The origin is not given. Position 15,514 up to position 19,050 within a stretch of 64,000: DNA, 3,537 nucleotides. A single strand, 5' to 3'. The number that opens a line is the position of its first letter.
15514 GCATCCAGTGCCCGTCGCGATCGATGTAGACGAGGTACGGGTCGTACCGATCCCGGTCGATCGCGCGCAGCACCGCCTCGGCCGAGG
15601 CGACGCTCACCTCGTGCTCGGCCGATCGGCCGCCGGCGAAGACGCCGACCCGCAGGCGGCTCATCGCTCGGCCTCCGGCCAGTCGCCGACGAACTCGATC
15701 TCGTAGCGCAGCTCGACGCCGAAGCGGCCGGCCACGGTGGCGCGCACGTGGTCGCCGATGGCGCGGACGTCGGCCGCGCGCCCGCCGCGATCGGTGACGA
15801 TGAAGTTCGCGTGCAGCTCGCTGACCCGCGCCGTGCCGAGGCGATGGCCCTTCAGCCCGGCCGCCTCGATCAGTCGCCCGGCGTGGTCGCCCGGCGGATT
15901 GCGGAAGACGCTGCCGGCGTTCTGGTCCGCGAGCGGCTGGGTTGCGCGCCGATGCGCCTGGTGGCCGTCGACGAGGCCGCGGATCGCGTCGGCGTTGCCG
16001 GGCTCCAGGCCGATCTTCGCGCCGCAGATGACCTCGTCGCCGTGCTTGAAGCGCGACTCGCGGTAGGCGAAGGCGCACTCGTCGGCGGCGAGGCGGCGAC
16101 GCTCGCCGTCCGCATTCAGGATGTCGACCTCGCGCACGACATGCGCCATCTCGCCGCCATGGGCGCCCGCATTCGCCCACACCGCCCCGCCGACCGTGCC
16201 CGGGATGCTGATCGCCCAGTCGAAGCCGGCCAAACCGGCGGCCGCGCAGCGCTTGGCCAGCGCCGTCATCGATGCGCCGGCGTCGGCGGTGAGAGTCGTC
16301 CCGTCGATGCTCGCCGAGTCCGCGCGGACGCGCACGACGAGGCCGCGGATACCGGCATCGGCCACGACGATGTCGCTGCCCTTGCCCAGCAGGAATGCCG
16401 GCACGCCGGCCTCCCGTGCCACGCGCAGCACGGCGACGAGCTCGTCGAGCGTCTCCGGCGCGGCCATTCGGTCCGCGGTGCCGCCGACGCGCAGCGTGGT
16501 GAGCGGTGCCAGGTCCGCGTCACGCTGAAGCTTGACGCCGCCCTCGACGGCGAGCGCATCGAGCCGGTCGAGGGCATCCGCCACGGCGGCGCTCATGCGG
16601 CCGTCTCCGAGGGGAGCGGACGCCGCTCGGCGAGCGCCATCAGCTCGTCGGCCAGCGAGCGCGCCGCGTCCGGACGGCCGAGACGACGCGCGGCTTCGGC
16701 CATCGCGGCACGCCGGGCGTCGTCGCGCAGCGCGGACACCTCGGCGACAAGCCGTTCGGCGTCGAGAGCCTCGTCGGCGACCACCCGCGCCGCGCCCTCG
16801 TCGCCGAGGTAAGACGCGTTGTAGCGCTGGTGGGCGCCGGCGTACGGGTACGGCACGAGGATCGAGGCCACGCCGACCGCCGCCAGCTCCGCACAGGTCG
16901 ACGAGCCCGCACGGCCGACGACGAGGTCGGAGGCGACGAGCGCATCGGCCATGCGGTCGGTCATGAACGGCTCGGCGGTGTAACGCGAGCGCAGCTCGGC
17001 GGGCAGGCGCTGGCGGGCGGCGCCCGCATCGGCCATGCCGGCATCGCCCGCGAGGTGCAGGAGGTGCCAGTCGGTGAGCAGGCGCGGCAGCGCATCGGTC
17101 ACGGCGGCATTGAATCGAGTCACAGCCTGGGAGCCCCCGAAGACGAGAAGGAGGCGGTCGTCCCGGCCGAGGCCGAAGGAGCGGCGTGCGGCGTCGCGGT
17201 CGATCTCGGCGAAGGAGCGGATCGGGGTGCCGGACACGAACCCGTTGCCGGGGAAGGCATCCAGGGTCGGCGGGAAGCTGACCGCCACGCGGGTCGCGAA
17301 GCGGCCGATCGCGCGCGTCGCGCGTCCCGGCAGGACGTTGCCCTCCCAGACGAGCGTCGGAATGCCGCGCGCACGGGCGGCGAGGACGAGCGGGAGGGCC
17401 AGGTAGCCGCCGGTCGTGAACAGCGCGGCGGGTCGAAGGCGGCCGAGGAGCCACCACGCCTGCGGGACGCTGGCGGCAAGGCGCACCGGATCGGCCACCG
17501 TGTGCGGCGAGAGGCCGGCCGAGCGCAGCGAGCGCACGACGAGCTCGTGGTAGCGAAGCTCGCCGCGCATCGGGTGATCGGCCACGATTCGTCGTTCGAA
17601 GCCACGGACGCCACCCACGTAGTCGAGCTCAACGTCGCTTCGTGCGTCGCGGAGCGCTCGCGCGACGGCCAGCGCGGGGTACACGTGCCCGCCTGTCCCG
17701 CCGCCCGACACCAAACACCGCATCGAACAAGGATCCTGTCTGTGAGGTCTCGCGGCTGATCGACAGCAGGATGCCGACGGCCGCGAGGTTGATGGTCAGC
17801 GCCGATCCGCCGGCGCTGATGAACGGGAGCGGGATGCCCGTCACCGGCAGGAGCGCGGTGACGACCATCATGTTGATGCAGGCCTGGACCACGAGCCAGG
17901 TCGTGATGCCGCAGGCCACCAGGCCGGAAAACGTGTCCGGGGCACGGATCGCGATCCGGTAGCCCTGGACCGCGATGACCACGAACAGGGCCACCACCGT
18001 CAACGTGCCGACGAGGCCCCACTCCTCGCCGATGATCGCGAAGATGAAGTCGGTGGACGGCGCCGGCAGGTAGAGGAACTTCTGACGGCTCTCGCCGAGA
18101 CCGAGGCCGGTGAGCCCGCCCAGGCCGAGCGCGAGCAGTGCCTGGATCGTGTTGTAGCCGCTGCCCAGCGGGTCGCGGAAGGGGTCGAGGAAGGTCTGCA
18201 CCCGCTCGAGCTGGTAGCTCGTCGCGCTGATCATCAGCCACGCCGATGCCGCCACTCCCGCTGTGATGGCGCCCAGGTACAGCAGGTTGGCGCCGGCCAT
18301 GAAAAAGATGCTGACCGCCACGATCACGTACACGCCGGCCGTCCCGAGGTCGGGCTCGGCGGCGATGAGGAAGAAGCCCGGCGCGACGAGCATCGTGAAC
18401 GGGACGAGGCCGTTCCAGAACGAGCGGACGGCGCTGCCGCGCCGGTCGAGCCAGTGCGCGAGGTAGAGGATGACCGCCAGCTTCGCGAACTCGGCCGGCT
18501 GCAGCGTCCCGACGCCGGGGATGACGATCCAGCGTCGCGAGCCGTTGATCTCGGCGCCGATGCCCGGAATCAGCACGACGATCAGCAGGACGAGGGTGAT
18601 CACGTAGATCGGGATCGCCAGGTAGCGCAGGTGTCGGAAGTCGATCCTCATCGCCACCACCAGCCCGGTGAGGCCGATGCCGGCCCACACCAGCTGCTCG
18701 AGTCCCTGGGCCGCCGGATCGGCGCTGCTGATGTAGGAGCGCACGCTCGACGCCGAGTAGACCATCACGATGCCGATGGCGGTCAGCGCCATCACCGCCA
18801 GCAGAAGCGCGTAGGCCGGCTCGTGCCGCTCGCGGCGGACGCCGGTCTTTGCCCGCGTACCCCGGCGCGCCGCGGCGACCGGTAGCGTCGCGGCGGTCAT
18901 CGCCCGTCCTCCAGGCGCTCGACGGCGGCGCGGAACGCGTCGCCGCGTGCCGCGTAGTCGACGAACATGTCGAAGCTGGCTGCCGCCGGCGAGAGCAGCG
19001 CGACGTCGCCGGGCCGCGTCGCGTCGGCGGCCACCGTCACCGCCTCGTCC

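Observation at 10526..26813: dcw cluster composition: FtsA + Sbp(DUF1290) present, murE/murC/sepF absent, in a ~70% GC genome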

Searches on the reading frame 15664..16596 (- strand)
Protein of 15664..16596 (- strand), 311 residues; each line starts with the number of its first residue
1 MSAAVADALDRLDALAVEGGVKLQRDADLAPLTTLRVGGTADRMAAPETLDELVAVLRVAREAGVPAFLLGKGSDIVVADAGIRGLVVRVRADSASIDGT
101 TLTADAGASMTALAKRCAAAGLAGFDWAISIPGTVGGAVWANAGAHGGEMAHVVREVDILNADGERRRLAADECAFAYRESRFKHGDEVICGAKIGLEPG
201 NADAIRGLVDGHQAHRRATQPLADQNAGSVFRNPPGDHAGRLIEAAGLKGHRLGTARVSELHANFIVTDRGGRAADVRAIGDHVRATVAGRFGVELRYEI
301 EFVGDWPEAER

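Call 8: search_protein_families(library=ncbifam, proteins=[window:15664-16596:-])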
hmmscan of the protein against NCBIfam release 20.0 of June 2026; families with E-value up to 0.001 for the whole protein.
window:15664-16596:- (311 aa): 7 families
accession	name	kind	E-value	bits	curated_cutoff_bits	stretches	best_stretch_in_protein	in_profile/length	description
NF010480.0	PRK13905.1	equivalog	4.6e-95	318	259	1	20-305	13-300/303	UDP-N-acetylmuramate dehydrogenase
TIGR00179.1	murB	equivalog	1.2e-64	218.4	144.5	1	29-304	1-290/290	UDP-N-acetylmuramate dehydrogenase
NF011245.0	PRK14651.1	equivalog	6.8e-50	169.8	224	1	27-300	7-266/273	UDP-N-acetylmuramate dehydrogenase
NF010478.0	PRK13903.1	equivalog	1.9e-45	155.3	231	2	17-191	9-187/362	UDP-N-acetylmuramate dehydrogenase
NF000755.0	PRK00046.1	equivalog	2.3e-40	138.3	277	2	22-186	3-172/343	UDP-N-acetylmuramate dehydrogenase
NF010479.0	PRK13904.1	equivalog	1e-34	120.2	273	1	55-301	23-256/258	UDP-N-acetylmuramate dehydrogenase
NF011242.0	PRK14648.1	equivalog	5.4e-28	98.2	426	2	24-158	13-153/354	UDP-N-acetylmuramate dehydrogenase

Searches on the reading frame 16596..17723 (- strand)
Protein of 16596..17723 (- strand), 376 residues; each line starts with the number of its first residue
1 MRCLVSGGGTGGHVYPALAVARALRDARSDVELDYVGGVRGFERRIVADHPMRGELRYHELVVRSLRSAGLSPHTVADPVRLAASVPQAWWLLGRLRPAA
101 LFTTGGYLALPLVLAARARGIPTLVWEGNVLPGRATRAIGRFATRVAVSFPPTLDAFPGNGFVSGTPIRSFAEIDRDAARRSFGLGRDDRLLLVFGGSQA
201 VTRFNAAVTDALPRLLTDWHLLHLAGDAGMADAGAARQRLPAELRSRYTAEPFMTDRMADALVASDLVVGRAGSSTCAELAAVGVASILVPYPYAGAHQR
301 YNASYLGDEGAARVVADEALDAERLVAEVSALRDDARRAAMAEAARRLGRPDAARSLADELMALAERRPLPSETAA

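Call 8: search_protein_families(library=ncbifam, proteins=[window:16596-17723:-])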
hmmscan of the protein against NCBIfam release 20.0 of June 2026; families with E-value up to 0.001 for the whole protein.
window:16596-17723:- (376 aa): 4 families
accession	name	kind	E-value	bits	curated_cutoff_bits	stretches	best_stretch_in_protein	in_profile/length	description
TIGR01133.1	murG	equivalog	3.2e-69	233.6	250.25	1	2-360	7-352/353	undecaprenyldiphospho-muramoylpentapeptide beta-N-acetylglucosaminyltransferase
NF009102.0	PRK12446.1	equivalog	6.3e-37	127.3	339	1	4-336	5-326/352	undecaprenyldiphospho-muramoylpentapeptide beta-N-acetylglucosaminyltransferase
NF010135.0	PRK13609.1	equivalog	8.7e-10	38.1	500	1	162-367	173-371/388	diglucosyl diacylglycerol synthase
TIGR01426.2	MGT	subfamily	1.2e-05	24.5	260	1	260-362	288-388/393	macrolide family glycosyltransferase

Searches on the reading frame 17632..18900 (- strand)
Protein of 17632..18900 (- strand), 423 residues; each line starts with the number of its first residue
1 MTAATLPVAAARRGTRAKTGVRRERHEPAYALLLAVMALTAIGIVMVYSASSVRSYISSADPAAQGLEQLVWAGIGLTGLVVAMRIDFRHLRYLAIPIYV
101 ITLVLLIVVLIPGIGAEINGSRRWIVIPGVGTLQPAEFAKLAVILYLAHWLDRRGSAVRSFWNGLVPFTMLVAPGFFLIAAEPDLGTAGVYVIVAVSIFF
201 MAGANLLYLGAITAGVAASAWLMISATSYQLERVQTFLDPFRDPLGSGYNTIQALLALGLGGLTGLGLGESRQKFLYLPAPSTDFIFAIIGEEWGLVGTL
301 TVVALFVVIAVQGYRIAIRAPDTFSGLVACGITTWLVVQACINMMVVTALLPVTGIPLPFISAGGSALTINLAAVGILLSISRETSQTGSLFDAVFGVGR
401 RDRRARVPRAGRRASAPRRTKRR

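Call 8: search_protein_families(library=ncbifam, proteins=[window:17632-18900:-])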
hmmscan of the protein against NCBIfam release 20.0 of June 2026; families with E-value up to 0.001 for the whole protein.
window:17632-18900:- (423 aa): 6 families
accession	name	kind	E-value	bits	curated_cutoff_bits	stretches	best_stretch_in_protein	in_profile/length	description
TIGR02615.1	spoVE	exception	2.4e-113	379.2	448.8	1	30-383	2-354/354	stage V sporulation protein E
TIGR02614.1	ftsW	equivalog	1.4e-111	373.1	337.5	1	31-384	3-356/357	putative lipid II flippase FtsW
TIGR02210.1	rodA_shape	equivalog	1.8e-94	316.8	336.7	1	30-384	2-355/357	rod shape-determining protein RodA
NF008042.0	PRK10774.1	equivalog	2.2e-70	237.7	493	1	32-387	39-394/405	cell division protein FtsW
NF008060.0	PRK10794.1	equivalog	1e-55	189.2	590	1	31-382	19-360/370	peptidoglycan glycosyltransferase MrdB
NF037961.1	RodA_shape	subfamily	1.7e-47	162.7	150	2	247-371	272-397/415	rod shape-determining protein RodA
